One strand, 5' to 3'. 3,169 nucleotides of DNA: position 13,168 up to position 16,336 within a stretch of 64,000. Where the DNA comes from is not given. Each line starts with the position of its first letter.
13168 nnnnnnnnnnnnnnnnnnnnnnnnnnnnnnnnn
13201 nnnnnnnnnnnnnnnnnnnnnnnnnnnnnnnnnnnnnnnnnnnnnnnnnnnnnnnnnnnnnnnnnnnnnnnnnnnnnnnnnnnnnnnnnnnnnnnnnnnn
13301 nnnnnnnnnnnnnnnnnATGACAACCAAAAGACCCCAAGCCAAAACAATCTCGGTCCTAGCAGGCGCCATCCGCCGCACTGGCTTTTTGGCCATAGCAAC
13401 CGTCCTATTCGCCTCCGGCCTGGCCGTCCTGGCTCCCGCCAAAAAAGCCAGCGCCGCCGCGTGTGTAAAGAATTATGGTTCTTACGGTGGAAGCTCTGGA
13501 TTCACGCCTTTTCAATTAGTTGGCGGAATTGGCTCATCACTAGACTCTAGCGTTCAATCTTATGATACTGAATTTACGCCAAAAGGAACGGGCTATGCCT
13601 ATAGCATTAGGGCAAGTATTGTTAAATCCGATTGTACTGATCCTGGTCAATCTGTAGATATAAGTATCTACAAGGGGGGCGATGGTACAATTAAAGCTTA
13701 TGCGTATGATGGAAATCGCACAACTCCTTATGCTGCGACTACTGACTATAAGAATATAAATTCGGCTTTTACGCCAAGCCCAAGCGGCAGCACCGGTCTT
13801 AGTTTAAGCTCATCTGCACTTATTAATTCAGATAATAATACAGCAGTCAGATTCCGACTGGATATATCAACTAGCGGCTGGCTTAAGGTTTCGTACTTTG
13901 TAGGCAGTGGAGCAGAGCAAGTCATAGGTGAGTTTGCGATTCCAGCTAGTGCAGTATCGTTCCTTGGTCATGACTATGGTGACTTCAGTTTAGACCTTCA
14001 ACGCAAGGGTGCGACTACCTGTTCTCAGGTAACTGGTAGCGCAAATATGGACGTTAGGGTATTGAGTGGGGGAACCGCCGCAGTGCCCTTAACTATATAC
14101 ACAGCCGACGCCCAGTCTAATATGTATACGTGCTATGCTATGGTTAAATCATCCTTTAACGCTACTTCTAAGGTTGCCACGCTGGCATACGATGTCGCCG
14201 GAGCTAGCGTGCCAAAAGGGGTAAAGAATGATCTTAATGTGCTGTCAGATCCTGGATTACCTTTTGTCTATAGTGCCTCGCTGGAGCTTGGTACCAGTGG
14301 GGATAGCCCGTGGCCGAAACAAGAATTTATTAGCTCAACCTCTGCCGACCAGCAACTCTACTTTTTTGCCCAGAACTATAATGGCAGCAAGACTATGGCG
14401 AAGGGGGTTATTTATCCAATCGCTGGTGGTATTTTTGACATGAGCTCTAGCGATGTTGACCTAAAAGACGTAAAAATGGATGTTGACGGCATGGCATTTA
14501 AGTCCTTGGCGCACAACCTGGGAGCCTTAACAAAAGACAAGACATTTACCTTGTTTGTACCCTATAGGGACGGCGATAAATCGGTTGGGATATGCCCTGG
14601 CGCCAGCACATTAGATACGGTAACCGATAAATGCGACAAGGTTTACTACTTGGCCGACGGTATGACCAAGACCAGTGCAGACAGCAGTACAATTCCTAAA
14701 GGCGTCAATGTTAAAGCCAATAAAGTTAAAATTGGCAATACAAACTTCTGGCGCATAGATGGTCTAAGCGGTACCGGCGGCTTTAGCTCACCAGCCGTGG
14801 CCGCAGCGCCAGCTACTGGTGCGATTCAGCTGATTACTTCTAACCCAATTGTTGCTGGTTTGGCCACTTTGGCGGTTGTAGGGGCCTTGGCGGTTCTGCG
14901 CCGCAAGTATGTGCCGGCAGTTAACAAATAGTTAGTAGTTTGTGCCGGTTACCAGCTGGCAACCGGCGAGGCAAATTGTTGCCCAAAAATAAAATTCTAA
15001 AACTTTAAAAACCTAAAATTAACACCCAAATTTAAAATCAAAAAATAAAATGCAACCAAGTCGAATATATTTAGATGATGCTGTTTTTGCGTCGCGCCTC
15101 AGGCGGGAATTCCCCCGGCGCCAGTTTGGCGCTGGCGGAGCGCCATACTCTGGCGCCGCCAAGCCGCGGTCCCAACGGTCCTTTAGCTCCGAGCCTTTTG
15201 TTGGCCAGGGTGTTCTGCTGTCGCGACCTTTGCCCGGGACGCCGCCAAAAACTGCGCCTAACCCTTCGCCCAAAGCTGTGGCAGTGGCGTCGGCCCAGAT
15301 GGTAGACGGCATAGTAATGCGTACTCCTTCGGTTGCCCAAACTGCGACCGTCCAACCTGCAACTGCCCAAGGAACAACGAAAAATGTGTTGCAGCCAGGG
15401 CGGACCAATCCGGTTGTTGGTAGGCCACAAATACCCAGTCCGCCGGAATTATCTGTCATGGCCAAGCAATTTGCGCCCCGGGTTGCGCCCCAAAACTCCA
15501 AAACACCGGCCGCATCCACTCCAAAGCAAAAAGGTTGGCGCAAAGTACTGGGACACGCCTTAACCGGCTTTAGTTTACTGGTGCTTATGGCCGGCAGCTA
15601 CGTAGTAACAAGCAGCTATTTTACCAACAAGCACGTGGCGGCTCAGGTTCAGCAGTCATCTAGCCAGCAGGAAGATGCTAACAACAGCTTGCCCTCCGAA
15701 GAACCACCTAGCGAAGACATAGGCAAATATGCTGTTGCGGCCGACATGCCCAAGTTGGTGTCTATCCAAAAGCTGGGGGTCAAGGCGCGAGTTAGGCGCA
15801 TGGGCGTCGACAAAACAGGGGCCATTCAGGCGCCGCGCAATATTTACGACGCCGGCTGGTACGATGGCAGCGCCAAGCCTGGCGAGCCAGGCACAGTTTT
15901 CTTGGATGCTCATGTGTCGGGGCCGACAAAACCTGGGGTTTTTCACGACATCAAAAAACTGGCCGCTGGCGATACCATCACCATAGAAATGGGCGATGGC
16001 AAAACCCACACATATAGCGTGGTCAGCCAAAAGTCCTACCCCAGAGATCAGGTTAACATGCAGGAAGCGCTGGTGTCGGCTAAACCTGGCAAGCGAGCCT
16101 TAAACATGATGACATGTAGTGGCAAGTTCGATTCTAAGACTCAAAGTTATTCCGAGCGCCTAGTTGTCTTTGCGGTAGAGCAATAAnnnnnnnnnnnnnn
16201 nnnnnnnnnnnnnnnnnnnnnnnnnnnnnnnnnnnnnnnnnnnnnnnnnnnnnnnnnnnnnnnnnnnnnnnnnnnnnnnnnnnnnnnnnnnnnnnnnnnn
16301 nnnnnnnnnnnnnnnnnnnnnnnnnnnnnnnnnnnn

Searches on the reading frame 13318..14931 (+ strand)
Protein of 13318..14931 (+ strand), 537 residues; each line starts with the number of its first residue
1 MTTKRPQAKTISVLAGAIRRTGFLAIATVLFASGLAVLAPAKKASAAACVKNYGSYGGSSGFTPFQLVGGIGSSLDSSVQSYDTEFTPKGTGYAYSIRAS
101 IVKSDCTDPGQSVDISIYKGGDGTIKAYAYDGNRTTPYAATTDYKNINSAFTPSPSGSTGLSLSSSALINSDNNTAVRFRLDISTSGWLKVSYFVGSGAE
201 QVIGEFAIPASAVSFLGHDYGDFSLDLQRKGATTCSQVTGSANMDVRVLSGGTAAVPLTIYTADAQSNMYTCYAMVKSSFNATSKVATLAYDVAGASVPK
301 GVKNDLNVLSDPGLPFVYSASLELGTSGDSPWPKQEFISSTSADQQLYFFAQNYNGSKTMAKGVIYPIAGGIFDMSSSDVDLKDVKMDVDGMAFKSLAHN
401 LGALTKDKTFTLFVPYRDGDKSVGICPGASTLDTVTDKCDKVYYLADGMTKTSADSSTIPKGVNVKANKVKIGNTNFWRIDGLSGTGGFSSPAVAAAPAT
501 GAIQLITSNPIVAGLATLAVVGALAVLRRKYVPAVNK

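Call 5: search_protein_families(library=pfam, proteins=[window:13318-14931:+])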
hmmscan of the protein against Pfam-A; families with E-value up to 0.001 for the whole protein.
window:13318-14931:+ (537 aa): 0 families

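Call 10: find_homologous_proteins(query=window:13318-14931:+)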
Query window:13318-14931:+ (537 aa): 3 proteins with E <= 0.001 among 8000 candidates.
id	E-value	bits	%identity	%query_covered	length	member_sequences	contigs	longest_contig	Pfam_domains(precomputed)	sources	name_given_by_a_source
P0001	0.0e+0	1169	100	100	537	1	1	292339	-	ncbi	-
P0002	2.9e-74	269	38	85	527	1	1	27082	-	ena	-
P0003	3.6e-62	229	37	81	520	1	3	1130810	-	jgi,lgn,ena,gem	-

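Call 11: find_encoding_contigs(protein=P0001, flank=6000)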
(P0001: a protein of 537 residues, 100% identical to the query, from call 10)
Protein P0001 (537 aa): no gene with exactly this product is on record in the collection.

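Call 12: find_encoding_contigs(protein=P0002, flank=6000)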
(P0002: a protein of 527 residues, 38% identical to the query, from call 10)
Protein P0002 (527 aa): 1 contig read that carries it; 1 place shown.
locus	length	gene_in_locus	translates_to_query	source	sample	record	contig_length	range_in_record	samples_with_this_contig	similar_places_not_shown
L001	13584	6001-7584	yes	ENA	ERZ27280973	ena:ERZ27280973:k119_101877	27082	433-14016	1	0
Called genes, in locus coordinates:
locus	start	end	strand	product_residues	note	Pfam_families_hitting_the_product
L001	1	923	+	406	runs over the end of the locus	PF22694:CtpB_N-like (weak), PF00595:PDZ, PF13180:PDZ_2, PF17820:PDZ_6, PF03572:Peptidase_S41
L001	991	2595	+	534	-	PF06418:CTP_synth_N, PF00117:GATase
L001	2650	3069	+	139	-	PF00072:Response_reg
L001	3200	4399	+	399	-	-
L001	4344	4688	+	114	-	-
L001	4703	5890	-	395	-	PF01170:UPF0020, PF13847:Methyltransf_31 (weak)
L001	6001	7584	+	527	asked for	-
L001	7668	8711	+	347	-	PF04203:Sortase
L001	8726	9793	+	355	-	PF03706:LPG_synthase_TM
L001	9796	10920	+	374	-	PF13742:tRNA_anti_2, PF02601:Exonuc_VII_L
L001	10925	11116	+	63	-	PF02609:Exonuc_VII_S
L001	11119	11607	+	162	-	-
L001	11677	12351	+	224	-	-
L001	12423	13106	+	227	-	-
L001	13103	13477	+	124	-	PF00072:Response_reg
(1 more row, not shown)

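Call 13: find_encoding_contigs(protein=P0003, flank=6000)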
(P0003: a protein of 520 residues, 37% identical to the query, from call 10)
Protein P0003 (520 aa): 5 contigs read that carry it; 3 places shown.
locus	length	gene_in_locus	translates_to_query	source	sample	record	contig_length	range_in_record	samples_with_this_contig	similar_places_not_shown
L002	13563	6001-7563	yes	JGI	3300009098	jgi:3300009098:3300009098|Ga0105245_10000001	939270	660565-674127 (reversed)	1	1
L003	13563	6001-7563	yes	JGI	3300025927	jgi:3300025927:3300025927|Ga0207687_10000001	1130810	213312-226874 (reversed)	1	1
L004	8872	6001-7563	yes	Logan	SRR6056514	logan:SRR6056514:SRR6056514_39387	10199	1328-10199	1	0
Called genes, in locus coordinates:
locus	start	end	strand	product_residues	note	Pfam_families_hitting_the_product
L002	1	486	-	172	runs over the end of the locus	-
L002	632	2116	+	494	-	PF00932:LTD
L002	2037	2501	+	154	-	PF02367:TsaE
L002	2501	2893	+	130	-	PF00814:TsaD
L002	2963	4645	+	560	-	PF12951:PATR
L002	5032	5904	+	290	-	PF04203:Sortase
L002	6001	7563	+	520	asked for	-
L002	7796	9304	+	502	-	PF12072:RNase_Y_N, PF13083:KH_KhpA-B (faint), PF00013:KH_1 (weak), PF01966:HD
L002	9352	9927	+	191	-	-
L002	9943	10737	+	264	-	PF13277:YmdB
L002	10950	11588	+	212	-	PF00300:His_Phos_1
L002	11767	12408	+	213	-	-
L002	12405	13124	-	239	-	PF07685:GATase_3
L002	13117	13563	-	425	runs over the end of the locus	PF08245:Mur_ligase_M, PF08353:MurT_C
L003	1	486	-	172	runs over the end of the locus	-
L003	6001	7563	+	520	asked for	-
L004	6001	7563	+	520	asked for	-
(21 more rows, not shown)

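Call 16: find_related_loci(query=A1, collection=genome_contigs, flank=6000)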
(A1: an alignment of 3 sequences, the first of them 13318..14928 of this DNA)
Query A1 (537 aa) in genome_contigs; peptide patterns used: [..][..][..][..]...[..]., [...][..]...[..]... (x = any residue, [..] = any of these).
57 stretches matched a pattern; 1 encode a relative of the query (tblastn E <= 1e-3); 1 distinct loci.
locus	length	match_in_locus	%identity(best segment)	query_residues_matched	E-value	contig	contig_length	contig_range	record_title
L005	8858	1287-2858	37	11-529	8e-81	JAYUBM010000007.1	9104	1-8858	MAG: bacterium isolate GFS_6762 GFS_6762_6, whole genome shotgun sequence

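Call 47: find_homologous_proteins(query=A2, max_evalue=0.001)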
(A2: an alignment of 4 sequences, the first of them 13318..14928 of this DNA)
Query A2 (4 sequences) (537 aa, profile of the alignment): 3 proteins with E <= 0.001 among 8000 candidates.
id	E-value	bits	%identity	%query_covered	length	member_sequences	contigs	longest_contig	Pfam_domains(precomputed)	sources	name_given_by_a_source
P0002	1.2e-257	874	38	85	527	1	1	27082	-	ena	-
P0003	9.5e-238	809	37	81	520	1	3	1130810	-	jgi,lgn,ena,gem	-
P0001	2.4e-236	804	100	100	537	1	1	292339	-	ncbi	-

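Call 50: search_protein_families(library=ncbifam, proteins=[window:13318-14931:+], max_evalue=0.01)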
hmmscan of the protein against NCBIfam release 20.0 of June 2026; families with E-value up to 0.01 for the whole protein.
window:13318-14931:+ (537 aa): 0 families

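Call 56: predict_structure(alignment_id=A1)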
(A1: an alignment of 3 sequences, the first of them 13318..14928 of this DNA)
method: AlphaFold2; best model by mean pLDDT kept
length: 537 residues; sequences in the alignment: 3
mean_pLDDT: 38.5   pTM: 0.34
mean pLDDT of the five models: 38.5, 37.5, 33.8, 29.4, 29.4
residues with pLDDT >= 90: 0; 70-90: 20; 50-70: 117; < 50: 400
segments of 3 or more residues with pLDDT < 50: 1-79, 88-96, 119-121, 131-141, 155-159, 163-172, 217-408, 426-442, 452-463, 471-476, 485-526, 528-537
pLDDT, mean of each block of 10 residues (from residue 1): 36 37 40 33 33 25 22 37 51 49 56 53 54 46 62 51 45 56 72 66 71 48 29 25 29 25 24 24 26 21 19 21 22 22 27 25 25 24 28 38 42 52 47 37 50 39 52 49 41 22 28 40 46 41
secondary structure, 60 per line:
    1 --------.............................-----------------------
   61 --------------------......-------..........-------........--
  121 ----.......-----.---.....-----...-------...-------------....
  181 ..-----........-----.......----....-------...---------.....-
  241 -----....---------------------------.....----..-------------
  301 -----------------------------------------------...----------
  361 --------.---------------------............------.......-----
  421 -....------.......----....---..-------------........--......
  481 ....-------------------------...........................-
elements in order: H9-37 E81-86 E94-103 E111-118 E125-131 E151-153 E161-163 E177-182 E188-195 E201-207 E212-215 E223-225 H235-239 E246-249 E348-350 H391-402 E409-415 E422-425 H432-438 E443-446 E465-472 E475-484 H510-536

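Call 57: search_protein_representatives(alignment_id=A1)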
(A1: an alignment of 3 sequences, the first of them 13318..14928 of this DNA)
Query: 3 sequences, 531 profile positions. Proteins with E-value up to 0.001 (for the whole library): 229; up to 1e-10: 81; up to 1e-30: 25. The best 150 are listed.
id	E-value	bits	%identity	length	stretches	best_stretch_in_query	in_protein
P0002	3.6e-268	907.1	-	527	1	1-529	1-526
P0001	1.4e-255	865.5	-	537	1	2-531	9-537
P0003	4.9e-252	853.8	-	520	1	7-531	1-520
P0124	2.9e-155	534.5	-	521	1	1-528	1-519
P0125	6.5e-151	520.1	-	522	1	1-527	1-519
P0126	5.9e-141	487.3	-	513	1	11-528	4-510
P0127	2.2e-119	416.1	-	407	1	119-531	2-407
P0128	1.8e-116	406.5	-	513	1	9-516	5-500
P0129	5.8e-109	381.7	-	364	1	167-527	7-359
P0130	1.2e-107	377.3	-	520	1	18-515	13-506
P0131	4.7e-107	375.4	-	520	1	21-526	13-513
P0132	6.8e-97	341.9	-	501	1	72-530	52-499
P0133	7.2e-85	302.2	-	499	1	12-526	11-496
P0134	5.1e-76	273.0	-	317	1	226-523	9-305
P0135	1.7e-72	261.3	-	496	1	1-525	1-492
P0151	1.4e-22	96.6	-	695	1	371-513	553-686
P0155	3.0e-20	88.9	-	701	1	362-505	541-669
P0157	8.8e-20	87.4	-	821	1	359-519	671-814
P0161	6.7e-18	81.2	-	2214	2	306-486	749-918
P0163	2.8e-17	79.1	-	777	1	371-524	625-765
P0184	3.4e-12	62.4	-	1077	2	370-486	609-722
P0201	9.1e-11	57.7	-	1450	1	365-503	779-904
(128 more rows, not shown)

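Call 59: search_protein_families(library=pfam, proteins=[P0124, P0128, P0151, P0155, P0157, P0161, P0163, P0184, P0201], max_evalue=0.001)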
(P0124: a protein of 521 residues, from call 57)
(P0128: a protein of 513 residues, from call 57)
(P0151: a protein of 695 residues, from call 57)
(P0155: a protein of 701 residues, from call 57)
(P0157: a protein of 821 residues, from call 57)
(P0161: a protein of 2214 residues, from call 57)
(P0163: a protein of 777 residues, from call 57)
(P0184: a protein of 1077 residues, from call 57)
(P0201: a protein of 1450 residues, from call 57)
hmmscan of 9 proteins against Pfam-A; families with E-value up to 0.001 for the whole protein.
P0124 (521 aa): 0 families

P0128 (513 aa): 0 families

P0151 (695 aa): 1 family
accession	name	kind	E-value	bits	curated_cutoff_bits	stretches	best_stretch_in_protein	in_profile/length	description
PF06739.17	SBBP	-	2.6e-20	72.5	20.5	2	439-466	2-30/38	Beta-propeller repeat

P0155 (701 aa): 0 families

P0157 (821 aa): 1 family
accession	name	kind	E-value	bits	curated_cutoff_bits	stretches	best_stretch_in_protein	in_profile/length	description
PF17164.10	DUF5122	-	6.1e-08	33.2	27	0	111-141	4-36/36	Domain of unknown function (DUF5122) beta-propeller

P0161 (2214 aa): 7 families
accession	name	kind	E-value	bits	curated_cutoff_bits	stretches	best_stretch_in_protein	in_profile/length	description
PF17164.10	DUF5122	-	2.9e-178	578.2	27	13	62-97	1-36/36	Domain of unknown function (DUF5122) beta-propeller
PF01436.27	NHL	-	2.6e-33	112.8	20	3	1231-1258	1-28/28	NHL repeat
PF17170.10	DUF5128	-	2.4e-13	50.4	22.9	0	1293-1363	54-126/321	6-bladed beta-propeller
PF08450.18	SGL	-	9e-07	29.2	26.3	0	1184-1266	133-218/246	SMP-30/Gluconolactonase/LRE-like region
PF24684.1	Vgb_lyase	-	1.3e-06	27.9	50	1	1192-1352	62-204/290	Virginiamycin B lyase family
PF06739.17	SBBP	-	1.1e-05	25.8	20.5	0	1233-1248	14-29/38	Beta-propeller repeat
PF22701.2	Mala_s_1-like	-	0.00083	19.6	27.5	0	1576-1632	94-145/195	Mal s 1 allergenic protein-like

P0163 (777 aa): 1 family
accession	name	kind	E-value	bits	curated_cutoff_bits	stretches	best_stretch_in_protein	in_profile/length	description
PF03382.20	DUF285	-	2.8e-151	495.4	25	6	235-352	3-120/120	Mycoplasma protein of unknown function, DUF285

P0184 (1077 aa): 1 family
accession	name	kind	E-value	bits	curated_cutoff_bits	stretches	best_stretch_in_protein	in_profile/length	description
PF17164.10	DUF5122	-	1.1e-86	285.2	27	6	49-84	1-36/36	Domain of unknown function (DUF5122) beta-propeller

P0201 (1450 aa): 7 families
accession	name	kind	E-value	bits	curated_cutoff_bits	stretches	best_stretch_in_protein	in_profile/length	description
PF17164.10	DUF5122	-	2e-38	130.8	27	3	215-244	6-34/36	Domain of unknown function (DUF5122) beta-propeller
PF13620.12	CarboxypepD_reg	-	1.8e-12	47.9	32.3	2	1198-1252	4-59/82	Carboxypeptidase regulatory-like domain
PF13715.12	CarbopepD_reg_2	-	3.2e-07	30.7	32.2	1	1198-1252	3-55/88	CarboxypepD_reg-like domain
PF17210.9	SdrD_B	-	3.9e-07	30.7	29.7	0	1205-1268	20-86/112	SdrD B-like domain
PF24893.1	DUF7743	-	1.4e-06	28.5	27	1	980-1071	1-93/120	Domain of unknown function (DUF7743)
PF11974.14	bMG3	-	1.5e-06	28.6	34.9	0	1372-1408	24-59/103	Bacterial alpha-2-macroglobulin MG3 domain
PF07210.18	DUF1416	-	0.0005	20.4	23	0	1366-1421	24-77/97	Protein of unknown function (DUF1416)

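Call 62: find_related_loci(query=A1, collection=metagenome_contigs, flank=3000)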
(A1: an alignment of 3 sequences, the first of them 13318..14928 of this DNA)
Query A1 (537 aa) in metagenome_contigs; peptide patterns used: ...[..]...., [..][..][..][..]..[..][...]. (x = any residue, [..] = any of these).
308 stretches matched a pattern; 2 encode a relative of the query (tblastn E <= 1e-3); 2 distinct loci.
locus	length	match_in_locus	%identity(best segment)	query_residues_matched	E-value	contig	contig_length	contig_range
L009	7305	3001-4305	37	69-501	1e-64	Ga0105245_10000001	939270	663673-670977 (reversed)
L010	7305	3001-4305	37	69-501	1e-64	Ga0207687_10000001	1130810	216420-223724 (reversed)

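Call 63: find_encoding_contigs(protein=P0124, flank=2000, max_places=3)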
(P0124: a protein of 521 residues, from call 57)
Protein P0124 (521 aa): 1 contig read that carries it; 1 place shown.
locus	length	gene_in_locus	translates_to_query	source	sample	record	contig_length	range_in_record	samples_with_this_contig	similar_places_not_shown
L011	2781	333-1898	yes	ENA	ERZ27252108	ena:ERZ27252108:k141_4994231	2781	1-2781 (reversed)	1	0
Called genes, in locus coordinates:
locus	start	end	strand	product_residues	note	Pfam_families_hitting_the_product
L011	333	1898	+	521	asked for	-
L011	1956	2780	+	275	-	?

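Call 64: find_encoding_contigs(protein=P0125, flank=2000, max_places=3)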
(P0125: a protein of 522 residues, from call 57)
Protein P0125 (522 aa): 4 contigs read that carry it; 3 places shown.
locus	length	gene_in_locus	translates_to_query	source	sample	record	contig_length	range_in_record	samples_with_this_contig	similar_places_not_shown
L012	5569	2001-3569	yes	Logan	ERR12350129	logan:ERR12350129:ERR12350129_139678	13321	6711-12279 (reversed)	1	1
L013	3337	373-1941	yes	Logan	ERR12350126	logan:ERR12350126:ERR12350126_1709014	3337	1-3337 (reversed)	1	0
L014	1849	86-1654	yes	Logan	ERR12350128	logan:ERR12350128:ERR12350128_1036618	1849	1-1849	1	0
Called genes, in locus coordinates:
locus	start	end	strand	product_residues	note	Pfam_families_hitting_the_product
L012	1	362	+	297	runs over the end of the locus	-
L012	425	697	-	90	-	PF01016:Ribosomal_L27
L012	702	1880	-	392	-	PF01170:UPF0020 (weak)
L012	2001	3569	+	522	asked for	-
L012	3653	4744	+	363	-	PF04203:Sortase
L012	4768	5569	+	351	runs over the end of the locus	PF03706:LPG_synthase_TM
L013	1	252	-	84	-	?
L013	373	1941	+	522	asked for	-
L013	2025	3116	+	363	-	PF04203:Sortase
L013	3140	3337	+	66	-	?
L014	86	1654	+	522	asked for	-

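Call 65: find_encoding_contigs(protein=P0126, flank=2000, max_places=3)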
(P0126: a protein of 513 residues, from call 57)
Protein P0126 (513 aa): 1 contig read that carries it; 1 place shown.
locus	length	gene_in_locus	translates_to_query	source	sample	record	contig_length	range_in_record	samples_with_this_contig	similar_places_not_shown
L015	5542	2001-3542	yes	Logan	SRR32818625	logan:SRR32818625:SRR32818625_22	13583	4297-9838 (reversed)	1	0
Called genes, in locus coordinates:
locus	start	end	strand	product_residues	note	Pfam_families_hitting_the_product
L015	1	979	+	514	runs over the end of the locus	PF00932:LTD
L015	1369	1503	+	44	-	-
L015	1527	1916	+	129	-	PF00814:TsaD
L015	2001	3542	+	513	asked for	-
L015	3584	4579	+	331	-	PF04203:Sortase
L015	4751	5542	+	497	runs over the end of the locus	PF12072:RNase_Y_N, PF00013:KH_1 (weak), PF01966:HD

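Call 66: find_encoding_contigs(protein=P0128, flank=2000, max_places=3)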
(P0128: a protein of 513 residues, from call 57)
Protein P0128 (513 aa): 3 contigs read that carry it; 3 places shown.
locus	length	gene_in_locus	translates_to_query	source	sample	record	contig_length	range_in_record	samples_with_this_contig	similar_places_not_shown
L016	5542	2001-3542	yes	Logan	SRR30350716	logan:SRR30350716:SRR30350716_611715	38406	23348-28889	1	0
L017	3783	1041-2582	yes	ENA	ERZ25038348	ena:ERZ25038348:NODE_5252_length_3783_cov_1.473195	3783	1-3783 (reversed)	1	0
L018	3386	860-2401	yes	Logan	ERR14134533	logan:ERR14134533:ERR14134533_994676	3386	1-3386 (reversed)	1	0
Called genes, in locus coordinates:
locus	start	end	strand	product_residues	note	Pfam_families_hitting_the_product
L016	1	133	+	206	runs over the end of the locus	-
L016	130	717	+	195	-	PF04350:PilO (faint)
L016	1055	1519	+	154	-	PF02367:TsaE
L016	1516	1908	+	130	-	PF00814:TsaD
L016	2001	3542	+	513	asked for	-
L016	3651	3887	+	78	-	-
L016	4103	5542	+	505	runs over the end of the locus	PF12072:RNase_Y_N, PF08668:HDOD (faint), PF13083:KH_KhpA-B (faint), PF22891:KH_PNO1_2nd (faint), PF00013:KH_1 (weak), PF01966:HD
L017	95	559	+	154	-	PF02367:TsaE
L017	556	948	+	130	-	PF00814:TsaD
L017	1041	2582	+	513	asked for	-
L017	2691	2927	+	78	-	-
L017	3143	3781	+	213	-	?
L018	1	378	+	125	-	?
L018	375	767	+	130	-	PF00814:TsaD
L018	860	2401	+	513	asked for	-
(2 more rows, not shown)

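Call 67: find_encoding_contigs(protein=P0130, flank=2000, max_places=3)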
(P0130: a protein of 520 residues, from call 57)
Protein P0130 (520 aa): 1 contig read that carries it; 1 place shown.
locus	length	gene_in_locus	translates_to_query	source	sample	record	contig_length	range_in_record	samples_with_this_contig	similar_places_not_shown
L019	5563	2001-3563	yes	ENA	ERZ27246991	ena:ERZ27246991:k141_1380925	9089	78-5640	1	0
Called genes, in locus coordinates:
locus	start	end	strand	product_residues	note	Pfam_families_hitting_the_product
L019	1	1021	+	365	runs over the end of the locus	?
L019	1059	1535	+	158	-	PF02367:TsaE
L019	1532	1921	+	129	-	PF00814:TsaD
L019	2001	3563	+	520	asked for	-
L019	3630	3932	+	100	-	-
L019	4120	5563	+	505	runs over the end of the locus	PF12072:RNase_Y_N, PF22891:KH_PNO1_2nd (weak), PF00013:KH_1 (weak), PF01966:HD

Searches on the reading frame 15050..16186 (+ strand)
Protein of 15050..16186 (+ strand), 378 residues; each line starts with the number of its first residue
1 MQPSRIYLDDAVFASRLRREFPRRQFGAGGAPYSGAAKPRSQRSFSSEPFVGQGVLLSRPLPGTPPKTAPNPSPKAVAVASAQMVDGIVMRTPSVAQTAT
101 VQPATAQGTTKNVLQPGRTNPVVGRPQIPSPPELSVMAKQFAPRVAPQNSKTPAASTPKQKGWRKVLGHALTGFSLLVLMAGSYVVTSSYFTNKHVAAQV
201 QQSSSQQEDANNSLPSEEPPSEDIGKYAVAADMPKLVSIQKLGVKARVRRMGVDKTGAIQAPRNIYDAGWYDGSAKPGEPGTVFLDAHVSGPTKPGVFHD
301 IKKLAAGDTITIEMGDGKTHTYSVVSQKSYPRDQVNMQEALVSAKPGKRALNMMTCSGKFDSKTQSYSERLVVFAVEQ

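Call 5: search_protein_families(library=pfam, proteins=[window:15050-16186:+])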
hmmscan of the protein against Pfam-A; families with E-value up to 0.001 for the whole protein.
window:15050-16186:+ (378 aa): 1 family
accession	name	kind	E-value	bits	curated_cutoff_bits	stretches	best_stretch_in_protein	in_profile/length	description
PF04203.18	Sortase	-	1.6e-21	76.8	26.6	1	238-376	2-123/125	Sortase domain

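Call 50: search_protein_families(library=ncbifam, proteins=[window:15050-16186:+], max_evalue=0.01)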
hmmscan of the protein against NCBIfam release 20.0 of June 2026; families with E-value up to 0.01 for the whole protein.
window:15050-16186:+ (378 aa): 7 families
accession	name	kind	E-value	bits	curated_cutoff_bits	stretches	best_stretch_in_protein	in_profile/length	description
NF033748.1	class_F_sortase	subfamily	3.2e-34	117.8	166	1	229-376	6-153/155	class F sortase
NF033747.1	class_E_sortase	subfamily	1.5e-13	51.1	160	1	173-376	10-204/211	class E sortase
NF058671.1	sortase_SrtD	exception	5.8e-06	26.1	140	1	176-356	3-168/187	class D sortase, LPxTATN-specific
TIGR03784.1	marine_sortase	equivalog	2.6e-05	23.9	158.25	1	266-374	76-173/174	class GN sortase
NF033745.1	class_C_sortase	subfamily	3.2e-05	23.8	160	1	285-359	139-207/220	class C sortase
NF033746.1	class_D_sortase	subfamily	0.002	17.9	165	1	269-356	38-114/135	class D sortase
TIGR01076.1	sortase_fam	subfamily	0.0036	17.1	39.35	1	269-358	28-113/136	sortase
